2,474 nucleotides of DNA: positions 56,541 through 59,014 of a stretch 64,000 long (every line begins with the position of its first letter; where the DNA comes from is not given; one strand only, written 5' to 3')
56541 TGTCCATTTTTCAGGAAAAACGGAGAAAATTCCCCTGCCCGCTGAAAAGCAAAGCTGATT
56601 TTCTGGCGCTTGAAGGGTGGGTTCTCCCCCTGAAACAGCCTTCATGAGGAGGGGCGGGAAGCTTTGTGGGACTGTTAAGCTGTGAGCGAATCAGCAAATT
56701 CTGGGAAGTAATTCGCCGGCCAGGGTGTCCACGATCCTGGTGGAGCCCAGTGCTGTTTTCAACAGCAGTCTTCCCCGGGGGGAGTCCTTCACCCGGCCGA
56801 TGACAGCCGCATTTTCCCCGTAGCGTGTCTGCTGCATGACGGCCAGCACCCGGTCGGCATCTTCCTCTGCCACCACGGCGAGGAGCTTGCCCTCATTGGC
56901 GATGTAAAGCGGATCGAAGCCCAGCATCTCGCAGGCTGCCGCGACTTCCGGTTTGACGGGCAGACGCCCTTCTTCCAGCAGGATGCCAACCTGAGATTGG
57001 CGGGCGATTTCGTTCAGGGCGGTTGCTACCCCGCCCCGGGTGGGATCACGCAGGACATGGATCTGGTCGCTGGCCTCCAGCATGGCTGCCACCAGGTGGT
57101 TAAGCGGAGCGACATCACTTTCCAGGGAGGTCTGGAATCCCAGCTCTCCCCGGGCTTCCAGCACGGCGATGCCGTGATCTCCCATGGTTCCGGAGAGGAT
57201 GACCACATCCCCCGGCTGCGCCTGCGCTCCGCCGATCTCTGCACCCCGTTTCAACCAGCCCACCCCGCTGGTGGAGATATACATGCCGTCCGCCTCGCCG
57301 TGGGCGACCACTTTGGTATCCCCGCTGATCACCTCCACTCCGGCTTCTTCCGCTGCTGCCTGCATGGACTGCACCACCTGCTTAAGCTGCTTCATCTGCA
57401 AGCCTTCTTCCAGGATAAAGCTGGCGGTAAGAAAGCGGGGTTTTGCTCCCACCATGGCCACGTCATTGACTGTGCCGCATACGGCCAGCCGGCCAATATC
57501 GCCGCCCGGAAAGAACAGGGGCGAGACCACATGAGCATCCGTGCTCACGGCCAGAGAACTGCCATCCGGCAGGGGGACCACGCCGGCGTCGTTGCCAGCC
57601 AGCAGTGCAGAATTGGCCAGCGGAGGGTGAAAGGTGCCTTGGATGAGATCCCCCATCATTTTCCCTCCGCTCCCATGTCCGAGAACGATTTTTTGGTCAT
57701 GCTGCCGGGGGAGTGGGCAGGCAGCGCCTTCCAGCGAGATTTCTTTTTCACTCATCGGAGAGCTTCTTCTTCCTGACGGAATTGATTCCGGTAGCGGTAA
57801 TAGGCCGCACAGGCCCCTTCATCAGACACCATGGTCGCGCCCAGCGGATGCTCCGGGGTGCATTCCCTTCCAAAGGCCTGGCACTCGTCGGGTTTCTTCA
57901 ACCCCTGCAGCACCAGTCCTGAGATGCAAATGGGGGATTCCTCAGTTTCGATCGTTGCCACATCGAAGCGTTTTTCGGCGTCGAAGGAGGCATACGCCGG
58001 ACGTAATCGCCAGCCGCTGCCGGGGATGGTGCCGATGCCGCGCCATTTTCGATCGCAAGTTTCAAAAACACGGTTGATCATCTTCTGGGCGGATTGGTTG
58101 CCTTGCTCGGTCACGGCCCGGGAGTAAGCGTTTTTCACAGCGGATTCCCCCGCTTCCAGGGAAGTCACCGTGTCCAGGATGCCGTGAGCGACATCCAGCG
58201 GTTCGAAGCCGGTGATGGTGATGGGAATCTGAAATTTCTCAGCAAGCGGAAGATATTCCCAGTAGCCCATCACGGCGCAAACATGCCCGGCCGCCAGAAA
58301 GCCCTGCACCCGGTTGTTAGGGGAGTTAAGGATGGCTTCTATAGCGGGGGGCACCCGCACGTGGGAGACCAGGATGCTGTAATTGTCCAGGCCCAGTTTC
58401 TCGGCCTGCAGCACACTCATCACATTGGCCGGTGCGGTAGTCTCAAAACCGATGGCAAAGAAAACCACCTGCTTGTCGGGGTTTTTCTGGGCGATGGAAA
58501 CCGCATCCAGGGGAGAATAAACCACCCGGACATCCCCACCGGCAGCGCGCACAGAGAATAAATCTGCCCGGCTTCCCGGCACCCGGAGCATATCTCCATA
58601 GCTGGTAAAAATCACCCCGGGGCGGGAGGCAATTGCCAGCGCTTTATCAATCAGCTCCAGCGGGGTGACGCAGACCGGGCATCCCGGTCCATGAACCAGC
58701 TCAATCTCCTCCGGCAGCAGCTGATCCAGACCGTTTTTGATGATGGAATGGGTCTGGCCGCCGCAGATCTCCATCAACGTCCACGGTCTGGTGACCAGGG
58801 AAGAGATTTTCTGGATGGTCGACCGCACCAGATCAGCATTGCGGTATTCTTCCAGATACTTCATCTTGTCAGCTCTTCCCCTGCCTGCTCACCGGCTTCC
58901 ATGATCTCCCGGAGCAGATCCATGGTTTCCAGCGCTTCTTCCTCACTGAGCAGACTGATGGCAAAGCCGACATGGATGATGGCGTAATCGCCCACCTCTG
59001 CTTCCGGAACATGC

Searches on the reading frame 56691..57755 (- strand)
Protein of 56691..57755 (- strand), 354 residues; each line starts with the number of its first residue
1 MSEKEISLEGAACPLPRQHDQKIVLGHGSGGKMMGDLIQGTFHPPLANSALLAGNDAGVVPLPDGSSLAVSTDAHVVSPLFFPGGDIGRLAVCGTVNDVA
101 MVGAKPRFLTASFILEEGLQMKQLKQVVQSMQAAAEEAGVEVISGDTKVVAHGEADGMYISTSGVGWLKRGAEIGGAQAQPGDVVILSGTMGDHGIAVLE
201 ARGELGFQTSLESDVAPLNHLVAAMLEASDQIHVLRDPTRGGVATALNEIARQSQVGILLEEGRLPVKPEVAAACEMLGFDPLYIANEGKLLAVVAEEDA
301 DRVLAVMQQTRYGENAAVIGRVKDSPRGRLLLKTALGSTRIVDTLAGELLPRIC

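Call 7: search_protein_families(library=pfam, proteins=[window:56691-57755:-])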
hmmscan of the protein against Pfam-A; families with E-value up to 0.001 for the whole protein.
window:56691-57755:- (354 aa): 2 families
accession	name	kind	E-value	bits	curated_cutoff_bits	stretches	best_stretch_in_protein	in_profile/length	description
PF02769.27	AIRS_C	-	4.1e-30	105.5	23.1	1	180-331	1-154/156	AIR synthase related protein, C-terminal domain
PF00586.29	AIRS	-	1.2e-26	93.8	24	1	54-167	1-111/112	AIR synthase related protein, N-terminal domain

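Call 12: search_protein_families(library=ncbifam, proteins=[window:56691-57755:-])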
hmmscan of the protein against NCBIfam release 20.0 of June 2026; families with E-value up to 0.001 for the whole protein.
window:56691-57755:- (354 aa): 13 families
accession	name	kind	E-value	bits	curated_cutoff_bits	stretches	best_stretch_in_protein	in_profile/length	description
TIGR02124.1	hypE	equivalog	2.5e-133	444.2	251.6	1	22-354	1-332/332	hydrogenase expression/formation protein HypE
TIGR01379.1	thiL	equivalog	8.7e-32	110.3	184.15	1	49-333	19-304/320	thiamine-phosphate kinase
NF004351.0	PRK05731.1-4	equivalog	1.2e-21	77.1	324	1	49-326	33-300/321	thiamine-phosphate kinase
NF004353.0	PRK05731.2-2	equivalog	1.1e-18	67.4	301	1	54-321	19-276/311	thiamine-phosphate kinase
TIGR00476.1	selD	equivalog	3.7e-16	59.2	125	1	51-310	42-298/311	selenide, water dikinase SelD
NF002290.1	PRK01213.1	equivalog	1.8e-13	49.6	648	2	48-257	417-636/723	phosphoribosylformylglycinamidine synthase subunit PurL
NF004350.0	PRK05731.1-1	equivalog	4.8e-12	45.4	441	1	53-272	27-246/325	thiamine-phosphate kinase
TIGR01736.1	FGAM_synth_II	equivalog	7e-11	41.1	525.75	1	54-332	57-340/718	phosphoribosylformylglycinamidine synthase subunit PurL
TIGR00878.1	purM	equivalog_domain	4.7e-10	39.2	236.35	1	87-194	77-184/332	phosphoribosylformylglycinamidine cyclo-ligase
NF002098.0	PRK00943.1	equivalog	1.8e-07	30.4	299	1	46-273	37-263/347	selenide, water dikinase SelD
TIGR04049.1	AIR_rel_sll0787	hypoth_equivalog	7.1e-06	25.3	321.3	1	88-327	76-295/318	sll0787 family AIR synthase-like protein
TIGR03267.1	methan_mark_2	hypoth_equivalog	2.7e-05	23.4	365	1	54-326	44-299/323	methanogenesis marker 2 protein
NF004354.0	PRK05731.2-3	equivalog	2.8e-05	23.6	204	1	86-193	48-149/273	thiamine-phosphate kinase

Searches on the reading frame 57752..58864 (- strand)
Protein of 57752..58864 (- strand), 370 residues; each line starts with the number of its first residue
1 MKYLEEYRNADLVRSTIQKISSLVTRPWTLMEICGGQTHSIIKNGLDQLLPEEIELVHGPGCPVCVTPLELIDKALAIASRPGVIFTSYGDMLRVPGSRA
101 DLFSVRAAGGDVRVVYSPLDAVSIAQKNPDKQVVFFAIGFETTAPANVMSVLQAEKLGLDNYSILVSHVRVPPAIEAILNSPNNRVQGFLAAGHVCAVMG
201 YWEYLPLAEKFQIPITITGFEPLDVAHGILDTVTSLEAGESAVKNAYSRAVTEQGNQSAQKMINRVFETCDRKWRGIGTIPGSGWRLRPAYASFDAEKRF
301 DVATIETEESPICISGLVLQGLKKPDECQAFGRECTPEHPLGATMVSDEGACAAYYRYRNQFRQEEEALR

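Call 7: search_protein_families(library=pfam, proteins=[window:57752-58864:-])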
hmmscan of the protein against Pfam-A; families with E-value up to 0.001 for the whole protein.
window:57752-58864:- (370 aa): 1 family
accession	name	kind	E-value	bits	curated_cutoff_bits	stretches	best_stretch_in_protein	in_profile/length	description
PF01924.21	HypD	-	2e-150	501.2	25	1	12-359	2-351/351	Hydrogenase formation hypA family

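Call 19: find_encoding_contigs(protein=window:57752-58864:-, flank=10000, max_places=4)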
Protein window:57752-58864:- (370 aa): 2 contigs read that carry it; 2 places shown.
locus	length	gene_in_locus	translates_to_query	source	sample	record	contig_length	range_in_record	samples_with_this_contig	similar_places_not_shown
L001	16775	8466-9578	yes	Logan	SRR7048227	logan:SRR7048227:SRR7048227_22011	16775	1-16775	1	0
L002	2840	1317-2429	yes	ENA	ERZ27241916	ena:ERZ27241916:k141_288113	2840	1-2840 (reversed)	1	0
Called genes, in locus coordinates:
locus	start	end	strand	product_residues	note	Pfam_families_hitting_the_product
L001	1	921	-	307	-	?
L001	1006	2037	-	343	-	PF00850:Hist_deacetyl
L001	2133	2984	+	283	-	PF00561:Abhydrolase_1, PF12146:Hydrolase_4, PF12697:Abhydrolase_6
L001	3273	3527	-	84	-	-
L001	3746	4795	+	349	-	PF07884:VKOR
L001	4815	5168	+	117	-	PF01155:HypA, PF09723:Zn_ribbon_8 (faint)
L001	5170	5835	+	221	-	PF02492:cobW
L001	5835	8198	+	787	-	PF00708:Acylphosphatase, PF07503:zf-HYPF, PF01300:Sua5_yciO_yrdC, PF17788:HypF_C, PF22521:HypF_C_2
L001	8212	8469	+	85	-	PF01455:HupF_HypC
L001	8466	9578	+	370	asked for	PF01924:HypD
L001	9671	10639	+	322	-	PF00586:AIRS, PF02769:AIRS_C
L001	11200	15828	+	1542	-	PF12831:FAD_oxidored (weak), PF13450:NAD_binding_8 (weak), PF14691:Fer4_20, PF07992:Pyr_redox_2, PF00070:Pyr_redox (weak), PF00890:FAD_binding_2 (weak), PF07992:Pyr_redox_2, PF13450:NAD_binding_8, +16 more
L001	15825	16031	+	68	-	PF02662:FlpD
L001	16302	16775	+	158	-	?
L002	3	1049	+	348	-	?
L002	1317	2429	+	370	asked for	PF01924:HypD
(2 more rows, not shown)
